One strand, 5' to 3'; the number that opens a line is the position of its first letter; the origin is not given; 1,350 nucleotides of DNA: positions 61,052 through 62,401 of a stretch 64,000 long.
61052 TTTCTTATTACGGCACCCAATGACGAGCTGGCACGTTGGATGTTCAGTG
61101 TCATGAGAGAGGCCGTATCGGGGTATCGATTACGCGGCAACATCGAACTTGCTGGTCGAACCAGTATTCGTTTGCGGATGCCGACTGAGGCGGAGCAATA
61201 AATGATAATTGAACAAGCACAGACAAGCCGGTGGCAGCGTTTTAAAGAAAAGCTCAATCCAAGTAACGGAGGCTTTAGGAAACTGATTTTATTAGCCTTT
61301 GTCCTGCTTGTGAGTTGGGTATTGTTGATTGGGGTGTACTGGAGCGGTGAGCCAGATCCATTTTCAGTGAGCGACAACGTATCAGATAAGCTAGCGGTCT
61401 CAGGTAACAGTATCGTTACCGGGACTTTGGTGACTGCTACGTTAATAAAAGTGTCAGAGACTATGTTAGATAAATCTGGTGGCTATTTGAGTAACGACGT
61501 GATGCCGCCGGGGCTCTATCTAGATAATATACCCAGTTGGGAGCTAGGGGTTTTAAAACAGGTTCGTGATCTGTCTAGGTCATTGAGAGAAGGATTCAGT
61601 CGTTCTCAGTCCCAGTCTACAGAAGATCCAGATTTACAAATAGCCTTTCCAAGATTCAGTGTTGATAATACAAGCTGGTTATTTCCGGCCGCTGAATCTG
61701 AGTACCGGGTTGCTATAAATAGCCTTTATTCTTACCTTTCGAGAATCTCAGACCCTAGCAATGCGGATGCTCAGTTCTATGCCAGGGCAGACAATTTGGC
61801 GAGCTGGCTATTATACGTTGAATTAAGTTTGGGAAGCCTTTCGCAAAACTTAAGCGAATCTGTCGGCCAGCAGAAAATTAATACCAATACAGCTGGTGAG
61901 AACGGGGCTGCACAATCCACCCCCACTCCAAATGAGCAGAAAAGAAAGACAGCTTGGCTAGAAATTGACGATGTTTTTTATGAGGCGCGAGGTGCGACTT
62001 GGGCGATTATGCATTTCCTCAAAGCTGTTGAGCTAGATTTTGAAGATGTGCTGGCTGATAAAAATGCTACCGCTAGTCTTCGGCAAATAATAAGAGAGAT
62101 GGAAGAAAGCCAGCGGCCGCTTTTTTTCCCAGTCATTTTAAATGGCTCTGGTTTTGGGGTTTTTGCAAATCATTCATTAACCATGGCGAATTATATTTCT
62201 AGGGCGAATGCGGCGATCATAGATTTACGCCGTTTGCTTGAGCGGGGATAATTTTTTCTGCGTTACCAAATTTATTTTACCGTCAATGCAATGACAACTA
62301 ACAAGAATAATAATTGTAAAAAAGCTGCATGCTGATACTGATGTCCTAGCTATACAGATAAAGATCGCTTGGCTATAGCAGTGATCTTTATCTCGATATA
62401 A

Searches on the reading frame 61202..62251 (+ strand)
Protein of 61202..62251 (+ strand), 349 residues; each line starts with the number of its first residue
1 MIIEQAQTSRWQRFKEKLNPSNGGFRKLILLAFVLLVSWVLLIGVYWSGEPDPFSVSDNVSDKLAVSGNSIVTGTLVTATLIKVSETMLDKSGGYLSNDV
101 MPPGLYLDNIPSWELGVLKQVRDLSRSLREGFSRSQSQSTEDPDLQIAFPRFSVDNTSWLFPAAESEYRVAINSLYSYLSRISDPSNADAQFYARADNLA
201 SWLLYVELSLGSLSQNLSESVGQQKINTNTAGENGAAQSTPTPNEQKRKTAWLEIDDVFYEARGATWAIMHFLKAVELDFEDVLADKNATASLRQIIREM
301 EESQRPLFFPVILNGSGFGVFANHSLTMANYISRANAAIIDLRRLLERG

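Call 66: find_encoding_contigs(protein=window:61202-62251:+, flank=10000, max_places=2)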
Protein window:61202-62251:+ (349 aa): 19 contigs read that carry it; 2 places shown.
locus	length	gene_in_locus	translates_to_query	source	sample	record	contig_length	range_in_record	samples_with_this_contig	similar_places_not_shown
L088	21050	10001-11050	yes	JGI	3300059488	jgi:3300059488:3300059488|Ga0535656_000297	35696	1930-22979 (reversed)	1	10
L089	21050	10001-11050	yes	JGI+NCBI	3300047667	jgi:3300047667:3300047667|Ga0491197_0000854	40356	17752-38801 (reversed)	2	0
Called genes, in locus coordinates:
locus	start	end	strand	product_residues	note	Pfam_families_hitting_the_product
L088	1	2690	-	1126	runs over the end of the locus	PF13620:CarboxypepD_reg, PF13715:CarbopepD_reg_2 (weak), PF25183:OMP_b-brl_4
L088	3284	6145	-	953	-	PF00005:ABC_tran (faint), PF02463:SMC_N (faint), PF03193:RsgA_GTPase (faint), PF13191:AAA_16 (faint), PF13555:AAA_29 (faint), PF20703:nSTAND1 (faint), PF17760:UvrA_inter, PF17755:UvrA_DNA-bind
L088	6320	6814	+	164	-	PF00436:SSB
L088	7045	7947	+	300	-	PF01370:Epimerase, PF04321:RmlD_sub_bind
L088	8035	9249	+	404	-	PF03453:MoeA_N, PF00994:MoCF_biosynth, PF03454:MoeA_C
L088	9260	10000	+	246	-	-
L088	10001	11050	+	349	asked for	PF10095:DUF2333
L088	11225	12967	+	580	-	PF00916:Sulfate_transp, PF16983:MFS_MOT1 (weak), PF01740:STAS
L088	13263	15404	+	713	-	-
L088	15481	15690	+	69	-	-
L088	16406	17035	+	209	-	PF00440:TetR_N, PF16925:TetR_C_13, PF21993:TetR_C_13_2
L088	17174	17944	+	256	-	PF04333:MlaA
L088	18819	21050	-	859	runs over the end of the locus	PF00270:DEAD, PF04851:ResIII (weak), PF00271:Helicase_C, PF24473:CON_HrpB, PF08482:HrpB_C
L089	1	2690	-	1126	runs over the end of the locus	PF13620:CarboxypepD_reg, PF13715:CarbopepD_reg_2 (weak), PF25183:OMP_b-brl_4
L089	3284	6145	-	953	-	PF00005:ABC_tran (faint), PF02463:SMC_N (faint), PF03193:RsgA_GTPase (faint), PF13191:AAA_16 (faint), PF13555:AAA_29 (faint), PF20703:nSTAND1 (faint), PF17760:UvrA_inter, PF17755:UvrA_DNA-bind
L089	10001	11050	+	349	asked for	PF10095:DUF2333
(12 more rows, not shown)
